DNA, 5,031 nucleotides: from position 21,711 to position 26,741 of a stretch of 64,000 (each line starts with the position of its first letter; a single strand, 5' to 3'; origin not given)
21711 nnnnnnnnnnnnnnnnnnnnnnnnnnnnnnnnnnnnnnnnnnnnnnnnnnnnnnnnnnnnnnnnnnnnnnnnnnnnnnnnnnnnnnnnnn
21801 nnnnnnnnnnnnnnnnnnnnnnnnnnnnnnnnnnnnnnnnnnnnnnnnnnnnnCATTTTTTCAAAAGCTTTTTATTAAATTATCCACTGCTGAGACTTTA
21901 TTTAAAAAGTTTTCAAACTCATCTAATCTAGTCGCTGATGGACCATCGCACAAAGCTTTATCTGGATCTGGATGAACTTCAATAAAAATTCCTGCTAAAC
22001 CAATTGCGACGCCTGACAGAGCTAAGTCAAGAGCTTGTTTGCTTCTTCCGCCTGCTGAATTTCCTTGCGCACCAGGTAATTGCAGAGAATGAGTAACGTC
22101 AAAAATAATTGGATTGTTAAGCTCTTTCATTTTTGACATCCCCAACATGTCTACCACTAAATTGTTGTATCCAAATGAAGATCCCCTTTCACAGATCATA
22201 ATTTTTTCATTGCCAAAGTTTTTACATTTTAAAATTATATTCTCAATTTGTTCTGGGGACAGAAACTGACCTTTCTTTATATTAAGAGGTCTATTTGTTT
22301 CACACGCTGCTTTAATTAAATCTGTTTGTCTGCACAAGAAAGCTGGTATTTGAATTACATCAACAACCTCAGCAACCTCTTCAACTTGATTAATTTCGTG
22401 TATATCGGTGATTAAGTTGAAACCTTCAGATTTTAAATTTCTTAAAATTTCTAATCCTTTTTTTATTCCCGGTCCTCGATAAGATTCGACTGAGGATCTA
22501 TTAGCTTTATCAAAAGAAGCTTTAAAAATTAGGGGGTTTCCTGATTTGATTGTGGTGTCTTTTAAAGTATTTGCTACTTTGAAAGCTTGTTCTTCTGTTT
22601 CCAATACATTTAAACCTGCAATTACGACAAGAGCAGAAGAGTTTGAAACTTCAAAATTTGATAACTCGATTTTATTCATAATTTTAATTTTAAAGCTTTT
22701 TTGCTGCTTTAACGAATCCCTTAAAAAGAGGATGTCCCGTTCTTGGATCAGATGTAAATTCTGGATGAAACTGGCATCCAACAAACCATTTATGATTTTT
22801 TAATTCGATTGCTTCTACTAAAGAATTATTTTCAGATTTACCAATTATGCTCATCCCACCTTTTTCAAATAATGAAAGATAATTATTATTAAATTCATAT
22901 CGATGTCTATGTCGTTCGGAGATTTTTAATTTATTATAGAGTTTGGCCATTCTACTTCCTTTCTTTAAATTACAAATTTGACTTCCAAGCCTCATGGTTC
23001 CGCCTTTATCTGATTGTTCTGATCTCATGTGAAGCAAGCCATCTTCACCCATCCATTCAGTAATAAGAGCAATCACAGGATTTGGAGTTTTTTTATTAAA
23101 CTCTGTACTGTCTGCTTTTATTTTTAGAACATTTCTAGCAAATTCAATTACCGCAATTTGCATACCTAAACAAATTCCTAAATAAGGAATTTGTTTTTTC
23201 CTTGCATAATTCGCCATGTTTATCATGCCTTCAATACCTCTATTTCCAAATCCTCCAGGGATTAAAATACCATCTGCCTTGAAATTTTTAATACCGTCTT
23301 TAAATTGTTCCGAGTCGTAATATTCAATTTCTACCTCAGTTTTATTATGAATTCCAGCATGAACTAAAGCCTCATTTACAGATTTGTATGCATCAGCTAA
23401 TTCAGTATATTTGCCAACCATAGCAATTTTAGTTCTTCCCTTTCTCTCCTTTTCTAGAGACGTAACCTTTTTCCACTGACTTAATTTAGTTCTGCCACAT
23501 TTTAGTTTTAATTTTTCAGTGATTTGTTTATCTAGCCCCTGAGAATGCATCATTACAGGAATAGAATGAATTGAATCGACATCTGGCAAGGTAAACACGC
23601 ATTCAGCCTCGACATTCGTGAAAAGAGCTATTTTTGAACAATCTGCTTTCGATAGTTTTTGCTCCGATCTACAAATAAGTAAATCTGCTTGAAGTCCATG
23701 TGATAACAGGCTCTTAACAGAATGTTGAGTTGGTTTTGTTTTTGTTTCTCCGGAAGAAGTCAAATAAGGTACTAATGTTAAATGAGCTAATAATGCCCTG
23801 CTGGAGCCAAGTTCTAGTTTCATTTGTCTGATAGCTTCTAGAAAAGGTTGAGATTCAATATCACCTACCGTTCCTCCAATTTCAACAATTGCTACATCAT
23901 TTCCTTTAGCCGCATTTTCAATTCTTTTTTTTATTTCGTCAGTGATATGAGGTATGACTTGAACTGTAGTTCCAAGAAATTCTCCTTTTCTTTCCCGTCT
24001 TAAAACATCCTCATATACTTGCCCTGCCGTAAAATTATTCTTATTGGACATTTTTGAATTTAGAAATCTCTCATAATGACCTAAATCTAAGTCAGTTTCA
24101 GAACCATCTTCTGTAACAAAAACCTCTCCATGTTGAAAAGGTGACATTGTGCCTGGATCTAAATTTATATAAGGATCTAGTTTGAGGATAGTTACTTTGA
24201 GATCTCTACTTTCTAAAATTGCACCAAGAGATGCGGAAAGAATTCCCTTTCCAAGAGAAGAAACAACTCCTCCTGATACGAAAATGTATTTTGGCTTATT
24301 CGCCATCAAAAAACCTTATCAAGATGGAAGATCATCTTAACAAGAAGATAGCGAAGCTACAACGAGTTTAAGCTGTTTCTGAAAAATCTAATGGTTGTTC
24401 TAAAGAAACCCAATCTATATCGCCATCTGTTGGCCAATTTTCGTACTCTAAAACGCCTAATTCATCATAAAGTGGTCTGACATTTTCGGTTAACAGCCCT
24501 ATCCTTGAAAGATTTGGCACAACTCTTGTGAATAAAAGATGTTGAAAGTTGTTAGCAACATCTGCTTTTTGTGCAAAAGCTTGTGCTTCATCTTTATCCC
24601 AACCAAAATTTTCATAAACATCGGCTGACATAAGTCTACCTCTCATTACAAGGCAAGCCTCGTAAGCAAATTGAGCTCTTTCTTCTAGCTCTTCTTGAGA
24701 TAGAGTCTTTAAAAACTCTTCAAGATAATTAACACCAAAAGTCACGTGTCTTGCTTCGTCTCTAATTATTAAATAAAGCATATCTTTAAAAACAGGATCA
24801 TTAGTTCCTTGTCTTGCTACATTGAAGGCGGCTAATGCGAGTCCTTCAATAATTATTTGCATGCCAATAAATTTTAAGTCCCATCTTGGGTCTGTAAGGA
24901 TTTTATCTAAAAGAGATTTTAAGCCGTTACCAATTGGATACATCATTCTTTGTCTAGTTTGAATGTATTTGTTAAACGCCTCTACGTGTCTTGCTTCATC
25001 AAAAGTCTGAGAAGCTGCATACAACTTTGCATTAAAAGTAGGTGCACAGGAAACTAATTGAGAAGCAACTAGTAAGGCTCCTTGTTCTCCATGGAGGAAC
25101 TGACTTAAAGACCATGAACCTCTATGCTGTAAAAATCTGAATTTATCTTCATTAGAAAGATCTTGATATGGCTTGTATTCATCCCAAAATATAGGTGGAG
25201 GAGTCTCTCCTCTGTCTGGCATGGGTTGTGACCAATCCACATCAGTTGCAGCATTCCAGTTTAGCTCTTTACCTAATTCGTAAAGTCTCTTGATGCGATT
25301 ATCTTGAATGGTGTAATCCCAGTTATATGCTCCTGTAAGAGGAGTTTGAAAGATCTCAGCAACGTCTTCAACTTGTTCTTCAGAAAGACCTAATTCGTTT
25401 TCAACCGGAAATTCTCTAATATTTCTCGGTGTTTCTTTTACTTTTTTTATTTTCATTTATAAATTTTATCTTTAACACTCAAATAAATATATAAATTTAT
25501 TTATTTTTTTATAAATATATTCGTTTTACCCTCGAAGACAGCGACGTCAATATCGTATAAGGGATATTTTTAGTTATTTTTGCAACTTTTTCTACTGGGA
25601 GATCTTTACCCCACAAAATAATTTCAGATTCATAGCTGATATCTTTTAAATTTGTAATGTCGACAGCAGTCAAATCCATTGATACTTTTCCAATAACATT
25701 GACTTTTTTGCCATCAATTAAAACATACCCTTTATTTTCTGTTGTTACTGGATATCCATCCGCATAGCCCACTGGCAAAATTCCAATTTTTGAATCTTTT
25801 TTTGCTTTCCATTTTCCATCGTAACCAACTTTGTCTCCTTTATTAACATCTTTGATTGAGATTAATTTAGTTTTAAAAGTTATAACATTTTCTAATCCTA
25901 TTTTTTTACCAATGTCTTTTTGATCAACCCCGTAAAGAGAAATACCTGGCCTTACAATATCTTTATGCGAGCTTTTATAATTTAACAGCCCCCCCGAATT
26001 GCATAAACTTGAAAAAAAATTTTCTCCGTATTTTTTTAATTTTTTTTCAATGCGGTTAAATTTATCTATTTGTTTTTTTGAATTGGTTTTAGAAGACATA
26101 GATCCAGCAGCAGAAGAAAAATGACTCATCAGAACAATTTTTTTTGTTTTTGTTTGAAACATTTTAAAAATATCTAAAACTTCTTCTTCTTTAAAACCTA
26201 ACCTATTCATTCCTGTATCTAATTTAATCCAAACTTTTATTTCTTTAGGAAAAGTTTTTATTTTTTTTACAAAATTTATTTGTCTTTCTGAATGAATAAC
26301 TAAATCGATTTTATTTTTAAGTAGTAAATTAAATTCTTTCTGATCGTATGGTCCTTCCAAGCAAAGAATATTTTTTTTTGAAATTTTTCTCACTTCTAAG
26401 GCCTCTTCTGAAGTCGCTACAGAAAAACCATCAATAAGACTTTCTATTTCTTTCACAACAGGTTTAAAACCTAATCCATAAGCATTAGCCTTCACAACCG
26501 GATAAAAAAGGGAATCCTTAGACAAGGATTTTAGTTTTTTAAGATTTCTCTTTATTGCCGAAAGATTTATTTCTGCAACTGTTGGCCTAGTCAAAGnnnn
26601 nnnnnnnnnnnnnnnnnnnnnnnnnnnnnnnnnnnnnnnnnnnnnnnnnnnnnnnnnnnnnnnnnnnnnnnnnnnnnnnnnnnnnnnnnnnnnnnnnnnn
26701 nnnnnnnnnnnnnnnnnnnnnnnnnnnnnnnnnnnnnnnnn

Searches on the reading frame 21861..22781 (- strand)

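Call 80: search_protein_families(library=pfam, proteins=[window:21861-22781:-], max_evalue=0.000001)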
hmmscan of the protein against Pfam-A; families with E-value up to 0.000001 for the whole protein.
window:21861-22781:- (306 aa): 1 family
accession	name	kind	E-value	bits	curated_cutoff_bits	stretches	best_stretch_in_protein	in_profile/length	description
PF00793.26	DAHP_synth_1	-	1.7e-66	224.4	25.5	1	47-304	14-269/270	DAHP synthetase I family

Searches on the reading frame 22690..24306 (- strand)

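Call 80: search_protein_families(library=pfam, proteins=[window:22690-24306:-], max_evalue=0.000001)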
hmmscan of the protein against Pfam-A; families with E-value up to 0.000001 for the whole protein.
window:22690-24306:- (538 aa): 3 families
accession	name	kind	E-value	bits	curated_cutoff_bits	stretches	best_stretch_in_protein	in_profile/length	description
PF06418.20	CTP_synth_N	-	7.1e-122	406.3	26.1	1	6-268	1-265/265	CTP synthase N-terminus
PF00117.34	GATase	-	3.5e-44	151.2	22.8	1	303-533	2-189/190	Glutamine amidotransferase class-I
PF07722.19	Peptidase_C26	-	6.3e-09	36.3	20.5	1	363-516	96-219/219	Peptidase C26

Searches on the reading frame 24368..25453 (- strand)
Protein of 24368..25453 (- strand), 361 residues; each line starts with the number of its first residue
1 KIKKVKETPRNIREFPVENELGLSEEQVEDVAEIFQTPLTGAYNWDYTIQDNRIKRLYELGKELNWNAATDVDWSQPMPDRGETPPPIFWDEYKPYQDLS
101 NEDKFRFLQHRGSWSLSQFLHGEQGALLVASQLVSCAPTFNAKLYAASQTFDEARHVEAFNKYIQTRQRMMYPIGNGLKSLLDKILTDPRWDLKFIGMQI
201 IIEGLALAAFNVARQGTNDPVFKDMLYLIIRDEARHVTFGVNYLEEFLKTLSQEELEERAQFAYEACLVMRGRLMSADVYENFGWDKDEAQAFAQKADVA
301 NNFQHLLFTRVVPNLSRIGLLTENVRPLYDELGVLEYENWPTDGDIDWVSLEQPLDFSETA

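Call 80: search_protein_families(library=pfam, proteins=[window:24368-25453:-], max_evalue=0.000001)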
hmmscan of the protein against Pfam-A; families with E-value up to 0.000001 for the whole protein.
window:24368-25453:- (361 aa): 1 family
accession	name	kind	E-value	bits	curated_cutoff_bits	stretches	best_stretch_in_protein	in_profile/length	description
PF11583.14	AurF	-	8.6e-12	45.2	29.6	1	52-317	6-280/282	P-aminobenzoate N-oxygenase AurF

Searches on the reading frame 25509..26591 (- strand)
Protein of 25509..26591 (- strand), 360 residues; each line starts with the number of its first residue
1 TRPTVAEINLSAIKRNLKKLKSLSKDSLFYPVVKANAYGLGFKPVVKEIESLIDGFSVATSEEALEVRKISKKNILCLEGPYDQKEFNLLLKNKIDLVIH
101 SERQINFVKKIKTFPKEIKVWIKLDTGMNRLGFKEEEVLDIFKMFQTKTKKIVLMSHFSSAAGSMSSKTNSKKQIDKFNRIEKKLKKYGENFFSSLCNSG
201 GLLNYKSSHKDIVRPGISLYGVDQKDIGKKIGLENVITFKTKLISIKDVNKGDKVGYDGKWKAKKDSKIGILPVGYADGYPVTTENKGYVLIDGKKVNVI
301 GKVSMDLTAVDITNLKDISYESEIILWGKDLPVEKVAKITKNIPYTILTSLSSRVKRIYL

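Call 80: search_protein_families(library=pfam, proteins=[window:25509-26591:-], max_evalue=0.000001)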
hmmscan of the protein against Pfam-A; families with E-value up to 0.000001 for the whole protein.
window:25509-26591:- (360 aa): 2 families
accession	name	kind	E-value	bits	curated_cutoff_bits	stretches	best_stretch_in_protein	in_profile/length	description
PF01168.26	Ala_racemase_N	-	2.6e-53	181.4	24.1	1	8-222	1-218/220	Alanine racemase, N-terminal domain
PF00842.27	Ala_racemase_C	-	1.1e-40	138.6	25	1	236-359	1-127/127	Alanine racemase, C-terminal domain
